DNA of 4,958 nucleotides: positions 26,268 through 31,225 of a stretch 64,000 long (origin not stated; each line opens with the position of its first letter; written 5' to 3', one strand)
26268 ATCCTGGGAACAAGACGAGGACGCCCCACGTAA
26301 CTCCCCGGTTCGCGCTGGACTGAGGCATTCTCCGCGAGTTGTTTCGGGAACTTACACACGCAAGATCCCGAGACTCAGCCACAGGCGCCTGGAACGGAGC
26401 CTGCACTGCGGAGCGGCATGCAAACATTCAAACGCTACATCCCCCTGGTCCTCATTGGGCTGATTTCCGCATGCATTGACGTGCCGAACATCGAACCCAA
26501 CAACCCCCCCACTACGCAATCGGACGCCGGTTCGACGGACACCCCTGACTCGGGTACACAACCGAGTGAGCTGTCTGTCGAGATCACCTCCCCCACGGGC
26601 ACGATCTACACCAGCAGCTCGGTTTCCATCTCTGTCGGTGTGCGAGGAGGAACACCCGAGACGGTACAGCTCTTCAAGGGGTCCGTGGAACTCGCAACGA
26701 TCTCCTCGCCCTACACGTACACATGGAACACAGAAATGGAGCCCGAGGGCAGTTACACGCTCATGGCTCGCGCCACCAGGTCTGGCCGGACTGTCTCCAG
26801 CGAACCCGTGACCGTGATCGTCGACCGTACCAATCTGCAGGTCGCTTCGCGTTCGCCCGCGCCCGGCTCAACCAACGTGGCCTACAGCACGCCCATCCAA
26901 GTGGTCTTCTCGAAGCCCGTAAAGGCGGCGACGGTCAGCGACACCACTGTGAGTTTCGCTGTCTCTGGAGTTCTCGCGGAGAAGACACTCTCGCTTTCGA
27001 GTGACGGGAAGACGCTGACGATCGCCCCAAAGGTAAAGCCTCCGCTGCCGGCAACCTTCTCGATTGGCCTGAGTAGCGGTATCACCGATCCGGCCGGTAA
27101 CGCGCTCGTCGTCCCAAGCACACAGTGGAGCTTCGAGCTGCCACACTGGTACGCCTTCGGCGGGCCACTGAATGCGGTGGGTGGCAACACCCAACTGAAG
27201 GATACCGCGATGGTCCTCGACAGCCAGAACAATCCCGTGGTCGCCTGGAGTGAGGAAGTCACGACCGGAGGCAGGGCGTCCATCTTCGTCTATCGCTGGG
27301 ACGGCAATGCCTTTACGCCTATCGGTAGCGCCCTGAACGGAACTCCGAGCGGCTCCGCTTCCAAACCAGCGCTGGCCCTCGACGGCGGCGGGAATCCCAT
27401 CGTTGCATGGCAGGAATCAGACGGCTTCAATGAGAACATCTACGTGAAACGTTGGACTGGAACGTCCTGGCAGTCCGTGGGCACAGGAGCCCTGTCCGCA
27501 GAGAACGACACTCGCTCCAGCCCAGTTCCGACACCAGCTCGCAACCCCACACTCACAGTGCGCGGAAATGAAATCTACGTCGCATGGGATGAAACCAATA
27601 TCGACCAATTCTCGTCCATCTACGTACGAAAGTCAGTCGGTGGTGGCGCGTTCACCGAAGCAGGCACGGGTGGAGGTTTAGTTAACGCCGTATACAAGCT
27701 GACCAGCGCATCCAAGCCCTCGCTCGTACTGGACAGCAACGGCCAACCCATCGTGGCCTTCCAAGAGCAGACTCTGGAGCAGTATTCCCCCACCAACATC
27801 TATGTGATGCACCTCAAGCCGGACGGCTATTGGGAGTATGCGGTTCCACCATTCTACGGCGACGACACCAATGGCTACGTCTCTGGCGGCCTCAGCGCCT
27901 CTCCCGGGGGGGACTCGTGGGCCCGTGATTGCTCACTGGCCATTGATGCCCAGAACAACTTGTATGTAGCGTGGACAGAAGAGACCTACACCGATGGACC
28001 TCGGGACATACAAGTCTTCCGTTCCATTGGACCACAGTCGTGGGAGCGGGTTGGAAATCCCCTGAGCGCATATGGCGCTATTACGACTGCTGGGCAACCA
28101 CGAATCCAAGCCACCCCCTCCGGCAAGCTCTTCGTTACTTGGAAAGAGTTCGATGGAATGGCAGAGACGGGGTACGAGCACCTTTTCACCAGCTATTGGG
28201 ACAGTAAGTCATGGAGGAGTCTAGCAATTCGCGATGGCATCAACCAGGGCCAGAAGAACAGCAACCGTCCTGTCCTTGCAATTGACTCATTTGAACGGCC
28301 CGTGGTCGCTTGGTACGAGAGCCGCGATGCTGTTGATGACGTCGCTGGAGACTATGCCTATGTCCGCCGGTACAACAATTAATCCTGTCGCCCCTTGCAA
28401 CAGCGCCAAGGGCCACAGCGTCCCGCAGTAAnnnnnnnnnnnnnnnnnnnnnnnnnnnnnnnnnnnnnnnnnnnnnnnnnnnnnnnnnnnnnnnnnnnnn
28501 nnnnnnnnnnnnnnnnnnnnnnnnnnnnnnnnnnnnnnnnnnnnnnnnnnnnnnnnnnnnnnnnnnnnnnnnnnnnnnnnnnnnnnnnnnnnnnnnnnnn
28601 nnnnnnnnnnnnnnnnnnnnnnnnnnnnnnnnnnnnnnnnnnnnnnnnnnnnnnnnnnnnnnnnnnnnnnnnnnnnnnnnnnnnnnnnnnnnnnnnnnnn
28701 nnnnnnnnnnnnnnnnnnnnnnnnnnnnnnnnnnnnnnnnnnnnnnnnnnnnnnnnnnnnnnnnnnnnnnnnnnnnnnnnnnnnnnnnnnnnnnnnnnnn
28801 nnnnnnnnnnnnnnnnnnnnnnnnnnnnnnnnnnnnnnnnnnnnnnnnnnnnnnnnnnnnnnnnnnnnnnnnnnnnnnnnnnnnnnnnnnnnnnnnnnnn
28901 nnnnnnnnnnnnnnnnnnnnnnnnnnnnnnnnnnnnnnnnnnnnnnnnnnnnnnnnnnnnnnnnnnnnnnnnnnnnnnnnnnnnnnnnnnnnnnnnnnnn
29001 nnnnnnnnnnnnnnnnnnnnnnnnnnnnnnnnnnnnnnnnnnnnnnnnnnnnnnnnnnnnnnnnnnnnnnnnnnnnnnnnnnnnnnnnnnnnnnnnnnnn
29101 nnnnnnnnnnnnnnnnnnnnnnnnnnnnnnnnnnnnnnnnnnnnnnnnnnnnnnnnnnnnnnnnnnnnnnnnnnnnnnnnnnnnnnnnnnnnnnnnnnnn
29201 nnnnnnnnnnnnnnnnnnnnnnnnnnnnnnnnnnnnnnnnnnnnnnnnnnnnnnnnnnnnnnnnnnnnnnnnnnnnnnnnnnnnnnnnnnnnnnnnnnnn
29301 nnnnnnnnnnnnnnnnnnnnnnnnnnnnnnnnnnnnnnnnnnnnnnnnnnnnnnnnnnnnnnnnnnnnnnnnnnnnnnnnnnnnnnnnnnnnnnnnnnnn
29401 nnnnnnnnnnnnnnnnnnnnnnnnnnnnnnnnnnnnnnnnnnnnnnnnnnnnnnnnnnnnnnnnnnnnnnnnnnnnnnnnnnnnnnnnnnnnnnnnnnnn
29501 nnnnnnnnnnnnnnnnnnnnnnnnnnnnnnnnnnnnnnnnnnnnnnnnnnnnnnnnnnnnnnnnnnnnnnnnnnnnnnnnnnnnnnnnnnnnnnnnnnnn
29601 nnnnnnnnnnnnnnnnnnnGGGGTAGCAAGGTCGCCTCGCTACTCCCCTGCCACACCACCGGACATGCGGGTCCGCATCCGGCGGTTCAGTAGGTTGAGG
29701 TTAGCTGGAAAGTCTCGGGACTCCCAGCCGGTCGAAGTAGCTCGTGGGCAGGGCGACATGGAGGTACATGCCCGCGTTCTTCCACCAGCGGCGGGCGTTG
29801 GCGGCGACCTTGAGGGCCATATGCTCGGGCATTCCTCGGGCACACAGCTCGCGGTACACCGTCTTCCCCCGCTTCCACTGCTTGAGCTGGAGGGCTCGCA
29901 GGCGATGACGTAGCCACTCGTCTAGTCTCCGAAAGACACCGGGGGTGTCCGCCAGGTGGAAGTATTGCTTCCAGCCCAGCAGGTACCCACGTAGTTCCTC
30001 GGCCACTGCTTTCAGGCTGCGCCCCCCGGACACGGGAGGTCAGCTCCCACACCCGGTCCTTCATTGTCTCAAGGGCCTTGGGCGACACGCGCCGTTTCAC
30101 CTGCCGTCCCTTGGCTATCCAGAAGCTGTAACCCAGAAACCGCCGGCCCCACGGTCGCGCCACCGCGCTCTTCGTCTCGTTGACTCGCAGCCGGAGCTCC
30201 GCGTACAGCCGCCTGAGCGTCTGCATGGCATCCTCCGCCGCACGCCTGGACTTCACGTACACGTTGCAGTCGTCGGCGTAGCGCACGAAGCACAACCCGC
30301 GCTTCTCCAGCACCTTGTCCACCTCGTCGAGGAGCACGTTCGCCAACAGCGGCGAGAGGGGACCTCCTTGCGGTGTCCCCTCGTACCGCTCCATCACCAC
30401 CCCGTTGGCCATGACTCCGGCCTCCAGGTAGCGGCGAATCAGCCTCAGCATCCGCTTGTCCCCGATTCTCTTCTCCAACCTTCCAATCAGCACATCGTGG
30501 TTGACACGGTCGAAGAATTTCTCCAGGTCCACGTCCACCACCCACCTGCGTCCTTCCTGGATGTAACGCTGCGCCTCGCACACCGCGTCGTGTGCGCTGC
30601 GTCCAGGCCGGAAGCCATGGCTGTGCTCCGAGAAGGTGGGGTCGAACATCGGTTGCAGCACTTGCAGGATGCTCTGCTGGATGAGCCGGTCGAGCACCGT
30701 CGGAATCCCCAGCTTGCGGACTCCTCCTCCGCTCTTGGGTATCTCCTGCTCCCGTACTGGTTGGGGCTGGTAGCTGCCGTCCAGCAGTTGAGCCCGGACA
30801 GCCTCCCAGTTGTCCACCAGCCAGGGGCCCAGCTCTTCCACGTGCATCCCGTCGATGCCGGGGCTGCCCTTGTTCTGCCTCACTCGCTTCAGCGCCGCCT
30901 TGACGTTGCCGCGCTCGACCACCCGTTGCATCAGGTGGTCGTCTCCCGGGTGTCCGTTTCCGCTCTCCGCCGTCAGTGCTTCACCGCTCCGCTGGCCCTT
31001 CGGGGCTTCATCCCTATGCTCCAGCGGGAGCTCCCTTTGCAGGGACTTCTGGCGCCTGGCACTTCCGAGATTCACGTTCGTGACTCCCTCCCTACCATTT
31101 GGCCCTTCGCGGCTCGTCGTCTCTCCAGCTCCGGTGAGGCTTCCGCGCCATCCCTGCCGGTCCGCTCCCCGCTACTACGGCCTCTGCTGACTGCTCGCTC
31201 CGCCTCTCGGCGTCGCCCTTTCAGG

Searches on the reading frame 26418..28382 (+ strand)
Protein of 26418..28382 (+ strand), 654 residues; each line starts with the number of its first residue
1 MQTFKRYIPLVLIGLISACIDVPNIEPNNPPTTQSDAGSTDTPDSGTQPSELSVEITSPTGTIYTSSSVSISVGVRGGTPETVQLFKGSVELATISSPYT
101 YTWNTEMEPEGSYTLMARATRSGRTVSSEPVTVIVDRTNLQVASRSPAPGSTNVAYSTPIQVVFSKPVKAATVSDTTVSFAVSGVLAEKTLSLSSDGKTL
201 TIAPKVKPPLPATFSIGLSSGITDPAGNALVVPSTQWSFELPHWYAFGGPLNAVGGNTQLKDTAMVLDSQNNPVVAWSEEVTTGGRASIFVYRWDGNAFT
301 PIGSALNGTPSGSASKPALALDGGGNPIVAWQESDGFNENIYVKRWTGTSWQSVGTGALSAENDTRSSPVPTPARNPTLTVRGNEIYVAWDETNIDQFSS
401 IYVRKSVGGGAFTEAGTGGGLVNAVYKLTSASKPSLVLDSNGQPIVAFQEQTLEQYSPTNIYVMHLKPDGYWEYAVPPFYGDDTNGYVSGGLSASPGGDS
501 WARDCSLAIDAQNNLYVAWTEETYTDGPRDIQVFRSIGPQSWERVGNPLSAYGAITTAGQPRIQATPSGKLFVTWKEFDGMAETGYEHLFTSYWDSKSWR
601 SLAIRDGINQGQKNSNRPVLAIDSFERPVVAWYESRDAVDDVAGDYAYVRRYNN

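Call 30: search_protein_families(library=pfam, proteins=[window:26418-28382:+], max_evalue=0.0001)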
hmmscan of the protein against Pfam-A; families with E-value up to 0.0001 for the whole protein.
window:26418-28382:+ (654 aa): 3 families
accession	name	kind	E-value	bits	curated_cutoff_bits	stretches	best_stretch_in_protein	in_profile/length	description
PF13205.12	Big_5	-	2e-13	51.4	23.6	1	136-239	1-103/105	Bacterial Ig-like domain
PF15892.11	BNR_4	-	4.1e-09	36.6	27.3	0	262-300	227-265/272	BNR repeat-containing family member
PF17957.7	Big_7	-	1.5e-06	29.2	24.1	1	53-116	2-69/70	Bacterial Ig domain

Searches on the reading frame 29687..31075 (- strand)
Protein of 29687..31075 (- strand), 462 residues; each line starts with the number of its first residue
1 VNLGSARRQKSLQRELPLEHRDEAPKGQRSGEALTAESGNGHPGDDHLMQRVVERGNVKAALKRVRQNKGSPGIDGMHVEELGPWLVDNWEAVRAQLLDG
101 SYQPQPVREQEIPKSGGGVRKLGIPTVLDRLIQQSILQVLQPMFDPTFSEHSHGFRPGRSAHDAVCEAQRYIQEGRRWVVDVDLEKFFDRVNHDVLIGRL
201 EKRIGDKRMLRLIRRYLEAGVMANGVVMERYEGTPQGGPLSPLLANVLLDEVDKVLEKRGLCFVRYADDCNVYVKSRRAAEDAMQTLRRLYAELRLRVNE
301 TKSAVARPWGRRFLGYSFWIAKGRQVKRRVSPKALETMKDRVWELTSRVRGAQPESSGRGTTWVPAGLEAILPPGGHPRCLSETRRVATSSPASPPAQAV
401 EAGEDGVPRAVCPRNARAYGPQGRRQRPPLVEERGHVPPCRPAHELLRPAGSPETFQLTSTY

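Call 30: search_protein_families(library=pfam, proteins=[window:29687-31075:-], max_evalue=0.0001)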
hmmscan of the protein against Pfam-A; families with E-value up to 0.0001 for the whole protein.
window:29687-31075:- (462 aa): 1 family
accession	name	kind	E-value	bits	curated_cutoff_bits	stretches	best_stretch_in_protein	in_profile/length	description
PF00078.32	RVT_1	-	6.1e-42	144.1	29.6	1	112-317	1-204/205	Reverse transcriptase (RNA-dependent DNA polymerase)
